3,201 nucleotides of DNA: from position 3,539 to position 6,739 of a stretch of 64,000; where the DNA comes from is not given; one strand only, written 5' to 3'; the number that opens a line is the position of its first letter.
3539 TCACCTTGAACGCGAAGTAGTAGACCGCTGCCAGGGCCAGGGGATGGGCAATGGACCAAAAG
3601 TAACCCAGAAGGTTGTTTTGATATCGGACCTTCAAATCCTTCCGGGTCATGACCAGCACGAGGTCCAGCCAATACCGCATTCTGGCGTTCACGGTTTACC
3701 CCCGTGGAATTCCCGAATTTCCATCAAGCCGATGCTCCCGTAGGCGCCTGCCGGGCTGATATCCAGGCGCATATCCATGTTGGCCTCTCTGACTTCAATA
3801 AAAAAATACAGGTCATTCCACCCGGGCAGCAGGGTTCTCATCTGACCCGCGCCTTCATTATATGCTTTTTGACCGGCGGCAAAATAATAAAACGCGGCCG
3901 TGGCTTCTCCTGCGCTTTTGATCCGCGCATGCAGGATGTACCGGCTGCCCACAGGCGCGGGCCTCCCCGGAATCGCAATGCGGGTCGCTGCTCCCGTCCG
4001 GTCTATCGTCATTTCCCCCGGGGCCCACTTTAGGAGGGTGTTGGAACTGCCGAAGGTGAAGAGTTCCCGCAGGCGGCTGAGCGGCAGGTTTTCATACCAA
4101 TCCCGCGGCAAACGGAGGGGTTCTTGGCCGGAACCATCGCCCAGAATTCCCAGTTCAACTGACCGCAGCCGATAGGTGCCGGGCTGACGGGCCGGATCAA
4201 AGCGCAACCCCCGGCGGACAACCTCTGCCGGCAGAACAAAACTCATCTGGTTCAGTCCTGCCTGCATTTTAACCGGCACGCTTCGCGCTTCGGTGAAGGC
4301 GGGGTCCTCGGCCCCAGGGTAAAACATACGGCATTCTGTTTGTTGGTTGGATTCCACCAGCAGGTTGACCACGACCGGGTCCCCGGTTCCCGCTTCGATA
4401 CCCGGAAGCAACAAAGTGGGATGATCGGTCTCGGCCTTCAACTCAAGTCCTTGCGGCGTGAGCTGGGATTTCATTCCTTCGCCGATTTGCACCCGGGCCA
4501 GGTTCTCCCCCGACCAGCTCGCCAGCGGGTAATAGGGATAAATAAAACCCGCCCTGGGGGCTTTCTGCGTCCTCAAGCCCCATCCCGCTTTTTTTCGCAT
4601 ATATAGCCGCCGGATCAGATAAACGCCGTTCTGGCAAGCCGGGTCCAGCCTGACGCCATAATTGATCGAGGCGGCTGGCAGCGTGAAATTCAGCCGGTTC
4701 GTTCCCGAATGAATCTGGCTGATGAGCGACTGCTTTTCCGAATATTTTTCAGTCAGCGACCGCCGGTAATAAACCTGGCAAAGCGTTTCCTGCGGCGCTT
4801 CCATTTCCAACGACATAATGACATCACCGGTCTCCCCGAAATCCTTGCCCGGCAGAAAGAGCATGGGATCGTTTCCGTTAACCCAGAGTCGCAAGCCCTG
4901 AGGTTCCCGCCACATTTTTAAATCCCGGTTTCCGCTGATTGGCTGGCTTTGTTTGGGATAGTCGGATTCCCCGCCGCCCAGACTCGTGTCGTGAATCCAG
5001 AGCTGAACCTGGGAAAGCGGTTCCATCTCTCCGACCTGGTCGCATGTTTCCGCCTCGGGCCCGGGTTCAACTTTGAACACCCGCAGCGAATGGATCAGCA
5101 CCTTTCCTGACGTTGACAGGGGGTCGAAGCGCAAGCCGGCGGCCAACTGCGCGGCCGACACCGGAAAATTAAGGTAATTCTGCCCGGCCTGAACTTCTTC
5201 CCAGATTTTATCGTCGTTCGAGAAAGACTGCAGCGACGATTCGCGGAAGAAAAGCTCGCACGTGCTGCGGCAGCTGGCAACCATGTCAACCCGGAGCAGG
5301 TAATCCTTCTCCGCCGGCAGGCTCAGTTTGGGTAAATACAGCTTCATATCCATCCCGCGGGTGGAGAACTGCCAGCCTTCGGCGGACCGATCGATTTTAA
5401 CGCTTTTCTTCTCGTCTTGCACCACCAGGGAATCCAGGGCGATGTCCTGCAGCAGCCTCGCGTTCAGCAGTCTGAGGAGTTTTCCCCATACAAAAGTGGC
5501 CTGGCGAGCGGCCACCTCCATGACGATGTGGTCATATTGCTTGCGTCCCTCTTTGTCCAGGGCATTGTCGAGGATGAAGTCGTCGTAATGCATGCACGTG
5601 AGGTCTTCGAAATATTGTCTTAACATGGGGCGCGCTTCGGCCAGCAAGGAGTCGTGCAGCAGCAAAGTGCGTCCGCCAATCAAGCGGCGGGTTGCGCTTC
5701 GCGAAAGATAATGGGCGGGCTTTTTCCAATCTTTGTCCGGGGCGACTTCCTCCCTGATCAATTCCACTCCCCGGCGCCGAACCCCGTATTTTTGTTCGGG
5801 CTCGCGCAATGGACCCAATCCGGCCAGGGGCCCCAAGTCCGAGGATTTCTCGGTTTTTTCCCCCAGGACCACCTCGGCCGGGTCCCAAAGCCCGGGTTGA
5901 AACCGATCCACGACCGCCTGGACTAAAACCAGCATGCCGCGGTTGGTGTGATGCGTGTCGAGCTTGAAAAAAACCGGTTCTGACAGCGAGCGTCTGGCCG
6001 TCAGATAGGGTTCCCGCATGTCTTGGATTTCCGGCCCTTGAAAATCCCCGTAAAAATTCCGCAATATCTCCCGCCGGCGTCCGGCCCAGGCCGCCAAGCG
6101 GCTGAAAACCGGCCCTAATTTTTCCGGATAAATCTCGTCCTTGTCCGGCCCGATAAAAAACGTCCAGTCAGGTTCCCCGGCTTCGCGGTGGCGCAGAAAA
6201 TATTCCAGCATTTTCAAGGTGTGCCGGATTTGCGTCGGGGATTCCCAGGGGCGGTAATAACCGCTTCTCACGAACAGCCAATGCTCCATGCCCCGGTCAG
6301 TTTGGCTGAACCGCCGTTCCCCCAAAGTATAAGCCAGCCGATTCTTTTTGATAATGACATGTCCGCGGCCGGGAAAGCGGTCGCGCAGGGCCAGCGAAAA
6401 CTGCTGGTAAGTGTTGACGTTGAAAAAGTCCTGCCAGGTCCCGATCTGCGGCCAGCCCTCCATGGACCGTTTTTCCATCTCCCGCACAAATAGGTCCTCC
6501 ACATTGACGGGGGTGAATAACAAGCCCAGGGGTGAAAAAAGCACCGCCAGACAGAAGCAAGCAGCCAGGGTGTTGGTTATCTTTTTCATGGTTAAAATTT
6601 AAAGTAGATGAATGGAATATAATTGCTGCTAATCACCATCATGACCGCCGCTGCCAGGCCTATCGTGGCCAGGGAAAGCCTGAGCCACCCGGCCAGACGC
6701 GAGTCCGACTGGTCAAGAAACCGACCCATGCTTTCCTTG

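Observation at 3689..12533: Two tandem MBOAT + ~970-aa AlgJ/AlgX('DHHW')-like partner pairs embedded in a Wzm/Wzt glycan-export operon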

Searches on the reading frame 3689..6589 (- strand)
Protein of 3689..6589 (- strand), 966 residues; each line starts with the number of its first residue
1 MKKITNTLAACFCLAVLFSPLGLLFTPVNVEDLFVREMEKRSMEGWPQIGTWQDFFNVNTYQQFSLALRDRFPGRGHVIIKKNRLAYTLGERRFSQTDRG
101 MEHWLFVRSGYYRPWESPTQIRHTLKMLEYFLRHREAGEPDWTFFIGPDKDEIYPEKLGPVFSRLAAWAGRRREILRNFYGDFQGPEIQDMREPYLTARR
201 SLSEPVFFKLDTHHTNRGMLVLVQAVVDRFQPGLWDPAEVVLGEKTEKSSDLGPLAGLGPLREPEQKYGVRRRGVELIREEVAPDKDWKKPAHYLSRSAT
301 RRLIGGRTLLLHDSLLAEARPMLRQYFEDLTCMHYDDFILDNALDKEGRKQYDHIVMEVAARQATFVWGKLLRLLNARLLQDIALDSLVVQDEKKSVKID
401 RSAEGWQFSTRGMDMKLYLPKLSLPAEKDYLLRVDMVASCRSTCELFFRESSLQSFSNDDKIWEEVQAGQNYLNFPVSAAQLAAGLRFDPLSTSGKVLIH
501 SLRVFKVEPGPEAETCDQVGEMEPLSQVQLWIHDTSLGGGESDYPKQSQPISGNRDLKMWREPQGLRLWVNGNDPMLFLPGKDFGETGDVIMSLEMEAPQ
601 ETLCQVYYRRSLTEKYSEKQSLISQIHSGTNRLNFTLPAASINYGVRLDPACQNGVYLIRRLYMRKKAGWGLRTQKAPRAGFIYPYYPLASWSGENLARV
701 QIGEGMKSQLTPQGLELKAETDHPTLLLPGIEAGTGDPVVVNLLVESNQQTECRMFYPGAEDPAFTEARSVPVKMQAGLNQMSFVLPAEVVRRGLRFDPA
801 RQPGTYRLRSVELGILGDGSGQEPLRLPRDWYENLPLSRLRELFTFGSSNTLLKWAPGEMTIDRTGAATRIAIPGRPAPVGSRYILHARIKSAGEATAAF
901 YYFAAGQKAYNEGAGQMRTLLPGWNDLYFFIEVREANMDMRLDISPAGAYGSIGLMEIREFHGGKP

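Call 7: search_protein_families(library=pfam, proteins=[window:3689-6589:-], max_evalue=0.01)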
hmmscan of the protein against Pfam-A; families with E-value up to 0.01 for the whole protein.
window:3689-6589:- (966 aa): 1 family
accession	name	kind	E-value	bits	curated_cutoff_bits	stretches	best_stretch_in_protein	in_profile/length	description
PF16822.11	ALGX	-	4.4e-07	30.3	26.5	1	100-282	4-185/268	SGNH hydrolase-like domain, acetyltransferase AlgX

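Call 11: search_protein_families(library=ncbifam, proteins=[window:3689-6589:-], max_evalue=0.01)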
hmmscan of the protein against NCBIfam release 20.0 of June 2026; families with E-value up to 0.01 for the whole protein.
window:3689-6589:- (966 aa): 0 families

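Call 14: find_homologous_proteins(query=window:3689-6589:-, max_evalue=0.00001)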
Query window:3689-6589:- (966 aa): 5 proteins with E <= 0.00001 among 8000 candidates.
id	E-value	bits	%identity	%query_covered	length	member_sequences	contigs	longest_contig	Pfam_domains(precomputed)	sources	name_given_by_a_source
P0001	0.0e+0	2254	100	100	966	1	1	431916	PF16822.12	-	-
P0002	0.0e+0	1305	60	100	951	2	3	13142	PF16822.12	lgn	-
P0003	1.7e-139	485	32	97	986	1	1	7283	PF16822.12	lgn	-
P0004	8.7e-120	419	29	97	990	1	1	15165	PF16822.12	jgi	jgi:hypothetical protein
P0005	1.9e-110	389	31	84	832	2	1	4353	PF16822.12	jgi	-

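Call 17: search_solved_structures(query=A1, max_evalue=1, show_alignments=2)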
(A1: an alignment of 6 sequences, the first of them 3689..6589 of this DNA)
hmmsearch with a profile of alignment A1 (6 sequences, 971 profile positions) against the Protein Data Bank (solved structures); distinct sequences matched with E-value up to 1: 4.
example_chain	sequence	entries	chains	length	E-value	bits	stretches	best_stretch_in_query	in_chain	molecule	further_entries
4o8v_A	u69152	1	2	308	5.2e-06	27.6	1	99-232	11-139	Alginate biosynthesis protein AlgJ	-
6zym_u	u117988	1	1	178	0.0013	19.7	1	420-555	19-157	Splicing factor YJU2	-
5yzg_Y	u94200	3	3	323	0.0064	17.4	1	420-554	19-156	Coiled-coil domain-containing protein 94 | Splicing factor YJU2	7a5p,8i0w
9xtt_Y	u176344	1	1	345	0.0073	17.2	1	421-554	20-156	Splicing factor YJU2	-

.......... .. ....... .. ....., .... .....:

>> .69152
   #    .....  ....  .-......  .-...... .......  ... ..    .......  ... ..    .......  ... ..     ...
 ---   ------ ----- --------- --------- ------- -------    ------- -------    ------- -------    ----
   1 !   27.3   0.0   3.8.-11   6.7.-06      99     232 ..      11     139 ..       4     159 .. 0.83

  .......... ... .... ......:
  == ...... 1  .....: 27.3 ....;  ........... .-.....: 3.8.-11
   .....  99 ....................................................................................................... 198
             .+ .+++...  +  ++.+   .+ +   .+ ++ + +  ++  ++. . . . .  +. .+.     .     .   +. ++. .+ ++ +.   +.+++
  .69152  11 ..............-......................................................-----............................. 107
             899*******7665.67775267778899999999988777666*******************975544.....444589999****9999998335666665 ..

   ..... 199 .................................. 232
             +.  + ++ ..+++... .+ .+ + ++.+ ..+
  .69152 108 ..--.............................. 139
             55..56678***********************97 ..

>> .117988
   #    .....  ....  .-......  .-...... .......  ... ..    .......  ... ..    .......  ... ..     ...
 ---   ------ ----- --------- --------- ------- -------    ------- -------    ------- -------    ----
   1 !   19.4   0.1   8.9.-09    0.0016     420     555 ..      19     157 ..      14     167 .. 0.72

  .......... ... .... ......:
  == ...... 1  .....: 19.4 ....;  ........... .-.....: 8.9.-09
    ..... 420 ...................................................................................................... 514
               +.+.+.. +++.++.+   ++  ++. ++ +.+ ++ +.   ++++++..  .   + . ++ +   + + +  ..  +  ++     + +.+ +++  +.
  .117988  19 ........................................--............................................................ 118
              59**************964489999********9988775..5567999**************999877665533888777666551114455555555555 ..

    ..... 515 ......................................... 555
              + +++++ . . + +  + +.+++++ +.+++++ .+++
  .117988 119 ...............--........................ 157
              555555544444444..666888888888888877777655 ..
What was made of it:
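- AlgJ is hit at 5e-6 with 6 sequences (call 17) and at 7e-25 with the 40-sequence profile, which also hits PatB1 at 1e-20 and AlgX at 1.5e-7.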

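Call 18: find_encoding_contigs(protein=P0002, flank=10000, max_places=3)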
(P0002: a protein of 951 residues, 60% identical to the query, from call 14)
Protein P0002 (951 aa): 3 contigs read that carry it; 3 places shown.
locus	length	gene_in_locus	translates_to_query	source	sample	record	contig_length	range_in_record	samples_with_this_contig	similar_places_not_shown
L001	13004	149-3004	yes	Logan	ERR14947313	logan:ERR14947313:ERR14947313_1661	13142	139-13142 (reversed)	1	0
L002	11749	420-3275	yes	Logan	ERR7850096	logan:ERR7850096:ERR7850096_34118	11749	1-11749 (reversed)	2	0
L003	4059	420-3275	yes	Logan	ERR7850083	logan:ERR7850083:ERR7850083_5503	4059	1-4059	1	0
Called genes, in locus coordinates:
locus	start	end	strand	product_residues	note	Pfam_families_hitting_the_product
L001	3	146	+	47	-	?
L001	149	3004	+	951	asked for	PF16822:ALGX (weak)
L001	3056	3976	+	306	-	PF13641:Glyco_tranf_2_3, PF00535:Glycos_transf_2, PF10111:Glyco_tranf_2_2, PF13632:Glyco_trans_2_3 (faint)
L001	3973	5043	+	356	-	-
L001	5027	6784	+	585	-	PF04055:Radical_SAM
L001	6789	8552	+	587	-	PF02310:B12-binding, PF04055:Radical_SAM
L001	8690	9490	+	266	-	PF00440:TetR_N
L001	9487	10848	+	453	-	PF02321:OEP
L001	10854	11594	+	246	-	PF00364:Biotin_lipoyl (faint), PF25973:BSH_CzcB, PF25919:BSH_CusB (weak), PF25984:BSH_YknX (faint), PF25954:Beta-barrel_RND_2 (weak)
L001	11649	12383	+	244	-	PF00005:ABC_tran, PF13304:AAA_21 (weak)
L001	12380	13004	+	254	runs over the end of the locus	?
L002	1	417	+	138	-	?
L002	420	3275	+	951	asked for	PF16822:ALGX (weak)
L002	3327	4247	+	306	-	PF13641:Glyco_tranf_2_3, PF00535:Glycos_transf_2, PF10111:Glyco_tranf_2_2, PF13632:Glyco_trans_2_3 (faint)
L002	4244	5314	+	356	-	-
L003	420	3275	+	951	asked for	PF16822:ALGX (weak)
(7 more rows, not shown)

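Call 19: find_encoding_contigs(protein=P0004, flank=10000, max_places=3)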
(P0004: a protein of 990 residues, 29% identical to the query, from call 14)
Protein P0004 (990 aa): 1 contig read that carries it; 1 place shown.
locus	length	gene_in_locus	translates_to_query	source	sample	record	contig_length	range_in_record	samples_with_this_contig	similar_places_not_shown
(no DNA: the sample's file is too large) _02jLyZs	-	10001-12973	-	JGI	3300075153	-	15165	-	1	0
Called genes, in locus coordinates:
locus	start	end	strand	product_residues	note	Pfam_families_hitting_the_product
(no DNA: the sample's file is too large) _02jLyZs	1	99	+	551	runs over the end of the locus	?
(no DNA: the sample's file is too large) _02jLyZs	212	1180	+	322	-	PF13506:Glyco_transf_21 (weak), PF00535:Glycos_transf_2, PF10111:Glyco_tranf_2_2, PF13641:Glyco_tranf_2_3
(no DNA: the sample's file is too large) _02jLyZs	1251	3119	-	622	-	-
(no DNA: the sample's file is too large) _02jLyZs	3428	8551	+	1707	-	PF08241:Methyltransf_11, PF08242:Methyltransf_12, PF13649:Methyltransf_25, PF01209:Ubie_methyltran, PF02353:CMAS, PF08003:Methyltransf_9, PF08241:Methyltransf_11, PF08242:Methyltransf_12, +11 more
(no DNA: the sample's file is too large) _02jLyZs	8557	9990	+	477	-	PF03062:MBOAT, PF13813:MBOAT_2 (weak)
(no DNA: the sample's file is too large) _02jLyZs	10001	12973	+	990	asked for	PF16822:ALGX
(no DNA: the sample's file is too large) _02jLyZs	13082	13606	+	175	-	?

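Call 20: find_encoding_contigs(protein=P0003, flank=10000, max_places=3)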
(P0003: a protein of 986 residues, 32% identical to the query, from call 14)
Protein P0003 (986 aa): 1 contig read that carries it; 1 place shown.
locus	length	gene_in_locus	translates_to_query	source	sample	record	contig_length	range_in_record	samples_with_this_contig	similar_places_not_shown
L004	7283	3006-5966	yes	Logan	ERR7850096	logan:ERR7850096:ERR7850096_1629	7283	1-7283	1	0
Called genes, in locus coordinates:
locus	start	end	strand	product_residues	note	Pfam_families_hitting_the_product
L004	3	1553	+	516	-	?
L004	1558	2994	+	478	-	PF03062:MBOAT, PF13813:MBOAT_2 (weak)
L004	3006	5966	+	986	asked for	PF16822:ALGX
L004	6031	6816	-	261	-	PF00149:Metallophos (weak), PF13277:YmdB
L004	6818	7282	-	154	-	?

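Call 35: search_protein_representatives(alignment_id=A1)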
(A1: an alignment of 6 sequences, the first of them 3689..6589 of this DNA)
Query: 6 sequences, 971 profile positions. Proteins with E-value up to 0.001 (for the whole library): 6366; up to 1e-10: 1952; up to 1e-30: 180. The best 150 are listed.
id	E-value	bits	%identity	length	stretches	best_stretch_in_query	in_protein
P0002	0.0e+00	1509.2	-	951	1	1-971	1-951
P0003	0.0e+00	1462.3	-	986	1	1-968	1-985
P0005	0.0e+00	1226.3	-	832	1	1-828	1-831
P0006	0.0e+00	1166.4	-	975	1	1-968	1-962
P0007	1.4e-207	708.2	-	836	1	4-826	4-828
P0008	1.3e-200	685.1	-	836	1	4-825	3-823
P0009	4.3e-178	610.5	-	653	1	30-668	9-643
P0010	1.6e-174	598.7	-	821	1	3-826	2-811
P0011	1.1e-156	539.7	-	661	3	9-286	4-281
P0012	3.1e-156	538.2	-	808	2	1-669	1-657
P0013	5.9e-127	441.3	-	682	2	286-819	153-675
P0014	1.3e-92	327.6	-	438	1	397-823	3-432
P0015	4.6e-83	296.0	-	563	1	3-375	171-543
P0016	7.7e-83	295.2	-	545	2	4-367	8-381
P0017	8.5e-82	291.8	-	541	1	11-513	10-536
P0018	2.2e-81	290.4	-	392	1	5-374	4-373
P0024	1.5e-73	264.5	-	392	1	1-374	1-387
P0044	1.3e-51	191.9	-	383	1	3-376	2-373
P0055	2.0e-44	168.1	-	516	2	558-665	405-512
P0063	1.2e-41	158.9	-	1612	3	557-670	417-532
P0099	2.3e-37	144.7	-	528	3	547-669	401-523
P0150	1.7e-32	128.6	-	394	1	39-369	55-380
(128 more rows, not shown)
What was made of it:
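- Tried and rejected: The exhaustive profile search (call 35) replaced it.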

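Call 39: search_protein_families(library=pfam, proteins=[P0018, P0024, P0016, P0007, P0055, P0063, P0044, P0099, P0150, P0009], max_evalue=0.01)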
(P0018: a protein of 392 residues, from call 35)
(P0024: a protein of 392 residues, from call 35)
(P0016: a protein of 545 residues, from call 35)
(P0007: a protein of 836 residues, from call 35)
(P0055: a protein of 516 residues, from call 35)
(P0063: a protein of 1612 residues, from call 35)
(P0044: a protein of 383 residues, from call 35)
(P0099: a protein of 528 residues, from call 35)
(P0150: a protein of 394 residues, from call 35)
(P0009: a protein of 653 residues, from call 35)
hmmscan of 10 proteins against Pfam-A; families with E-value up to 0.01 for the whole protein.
P0018 (392 aa): 1 family
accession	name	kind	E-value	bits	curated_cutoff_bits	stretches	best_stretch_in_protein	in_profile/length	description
PF16822.11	ALGX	-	1.3e-06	28.7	26.5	1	98-268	1-173/268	SGNH hydrolase-like domain, acetyltransferase AlgX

P0024 (392 aa): 2 families
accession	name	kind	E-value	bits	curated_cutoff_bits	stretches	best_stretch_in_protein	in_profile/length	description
PF16822.11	ALGX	-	8.8e-15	55.5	26.5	1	99-272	2-179/268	SGNH hydrolase-like domain, acetyltransferase AlgX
PF19040.6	SGNH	-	0.0046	17.1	27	1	76-228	93-246/248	SGNH domain (fused to AT3 domains)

P0016 (545 aa): 1 family
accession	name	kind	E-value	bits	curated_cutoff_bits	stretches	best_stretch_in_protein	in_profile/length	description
PF16822.11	ALGX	-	4.6e-11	43.3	26.5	1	103-248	2-143/268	SGNH hydrolase-like domain, acetyltransferase AlgX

P0007 (836 aa): 1 family
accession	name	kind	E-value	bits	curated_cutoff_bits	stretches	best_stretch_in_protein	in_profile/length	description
PF16822.11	ALGX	-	1.2e-10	41.9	26.5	1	100-235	2-133/268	SGNH hydrolase-like domain, acetyltransferase AlgX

P0055 (516 aa): 2 families
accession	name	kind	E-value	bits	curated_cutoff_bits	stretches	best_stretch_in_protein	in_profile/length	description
PF16822.11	ALGX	-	5.5e-34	118.5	26.5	1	102-365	1-266/268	SGNH hydrolase-like domain, acetyltransferase AlgX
PF14286.12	DHHW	-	9.6e-06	25.5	25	0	205-242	229-266/385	DHHW protein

P0063 (1612 aa): 2 families
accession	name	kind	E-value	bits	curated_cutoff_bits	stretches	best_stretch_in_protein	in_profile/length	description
PF00685.33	Sulfotransfer_1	-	1.8e-10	41.1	22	2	556-728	7-162/255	Sulfotransferase domain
PF17784.7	Sulfotransfer_4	-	0.00084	19.7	22.8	0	1189-1245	91-147/215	Sulfotransferase domain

P0044 (383 aa): 1 family
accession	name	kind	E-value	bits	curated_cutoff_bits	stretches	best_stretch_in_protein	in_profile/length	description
PF16822.11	ALGX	-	3.3e-08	33.9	26.5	1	98-253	1-152/268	SGNH hydrolase-like domain, acetyltransferase AlgX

P0099 (528 aa): 2 families
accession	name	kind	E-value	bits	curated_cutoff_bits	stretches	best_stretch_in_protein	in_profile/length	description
PF16822.11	ALGX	-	1.6e-27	97.3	26.5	1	93-282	1-184/268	SGNH hydrolase-like domain, acetyltransferase AlgX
PF14286.12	DHHW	-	0.00064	19.5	25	0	36-89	1-54/385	DHHW protein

P0150 (394 aa): 1 family
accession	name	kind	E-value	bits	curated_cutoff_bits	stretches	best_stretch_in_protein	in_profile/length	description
PF16822.11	ALGX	-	3e-17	63.6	26.5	1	113-240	1-126/268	SGNH hydrolase-like domain, acetyltransferase AlgX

P0009 (653 aa): 1 family
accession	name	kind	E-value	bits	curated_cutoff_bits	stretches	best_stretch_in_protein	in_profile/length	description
PF16822.11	ALGX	-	2.5e-16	60.6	26.5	1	79-245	2-170/268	SGNH hydrolase-like domain, acetyltransferase AlgX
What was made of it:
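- On AlgX family (PF16822; AlgJ/AlgX permuted SGNH-like transferases): All 9 relatives tested that carry the N-terminal domain hit ALGX (call 39).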

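Call 62: find_encoding_contigs(protein=window:3689-6589:-, flank=1000, max_places=3)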
Protein window:3689-6589:- (966 aa): 1 contig read that carries it; 1 place shown.
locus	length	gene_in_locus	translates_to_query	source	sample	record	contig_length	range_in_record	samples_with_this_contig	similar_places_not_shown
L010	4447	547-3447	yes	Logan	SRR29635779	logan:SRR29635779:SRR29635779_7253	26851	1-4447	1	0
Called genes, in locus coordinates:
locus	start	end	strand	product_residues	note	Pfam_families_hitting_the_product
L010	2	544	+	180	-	?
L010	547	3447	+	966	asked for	PF16822:ALGX (weak)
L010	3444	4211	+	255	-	PF01061:ABC2_membrane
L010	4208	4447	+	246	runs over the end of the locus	PF00005:ABC_tran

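Call 66: find_encoding_contigs(protein=P0007, flank=10000, max_places=2)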
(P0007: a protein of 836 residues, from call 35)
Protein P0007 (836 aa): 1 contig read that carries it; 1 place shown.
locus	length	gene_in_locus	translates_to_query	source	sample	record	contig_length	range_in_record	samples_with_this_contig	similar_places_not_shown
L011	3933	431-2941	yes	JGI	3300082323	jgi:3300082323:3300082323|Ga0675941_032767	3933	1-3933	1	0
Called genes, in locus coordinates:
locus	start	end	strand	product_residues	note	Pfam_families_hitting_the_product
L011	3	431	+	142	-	?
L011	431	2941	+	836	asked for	PF16822:ALGX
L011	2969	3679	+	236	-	PF13489:Methyltransf_23 (weak), PF08241:Methyltransf_11, PF13649:Methyltransf_25 (weak), PF13847:Methyltransf_31 (weak)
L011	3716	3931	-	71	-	?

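Call 67: find_encoding_contigs(protein=P0018, flank=10000, max_places=2)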
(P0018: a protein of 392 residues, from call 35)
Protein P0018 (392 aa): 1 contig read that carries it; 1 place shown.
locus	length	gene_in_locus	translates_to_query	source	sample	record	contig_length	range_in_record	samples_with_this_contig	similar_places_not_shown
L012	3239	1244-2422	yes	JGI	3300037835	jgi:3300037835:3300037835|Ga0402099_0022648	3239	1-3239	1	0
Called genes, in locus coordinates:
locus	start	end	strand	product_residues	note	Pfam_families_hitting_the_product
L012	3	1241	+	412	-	?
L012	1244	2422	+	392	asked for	PF16822:ALGX (weak)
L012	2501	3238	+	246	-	?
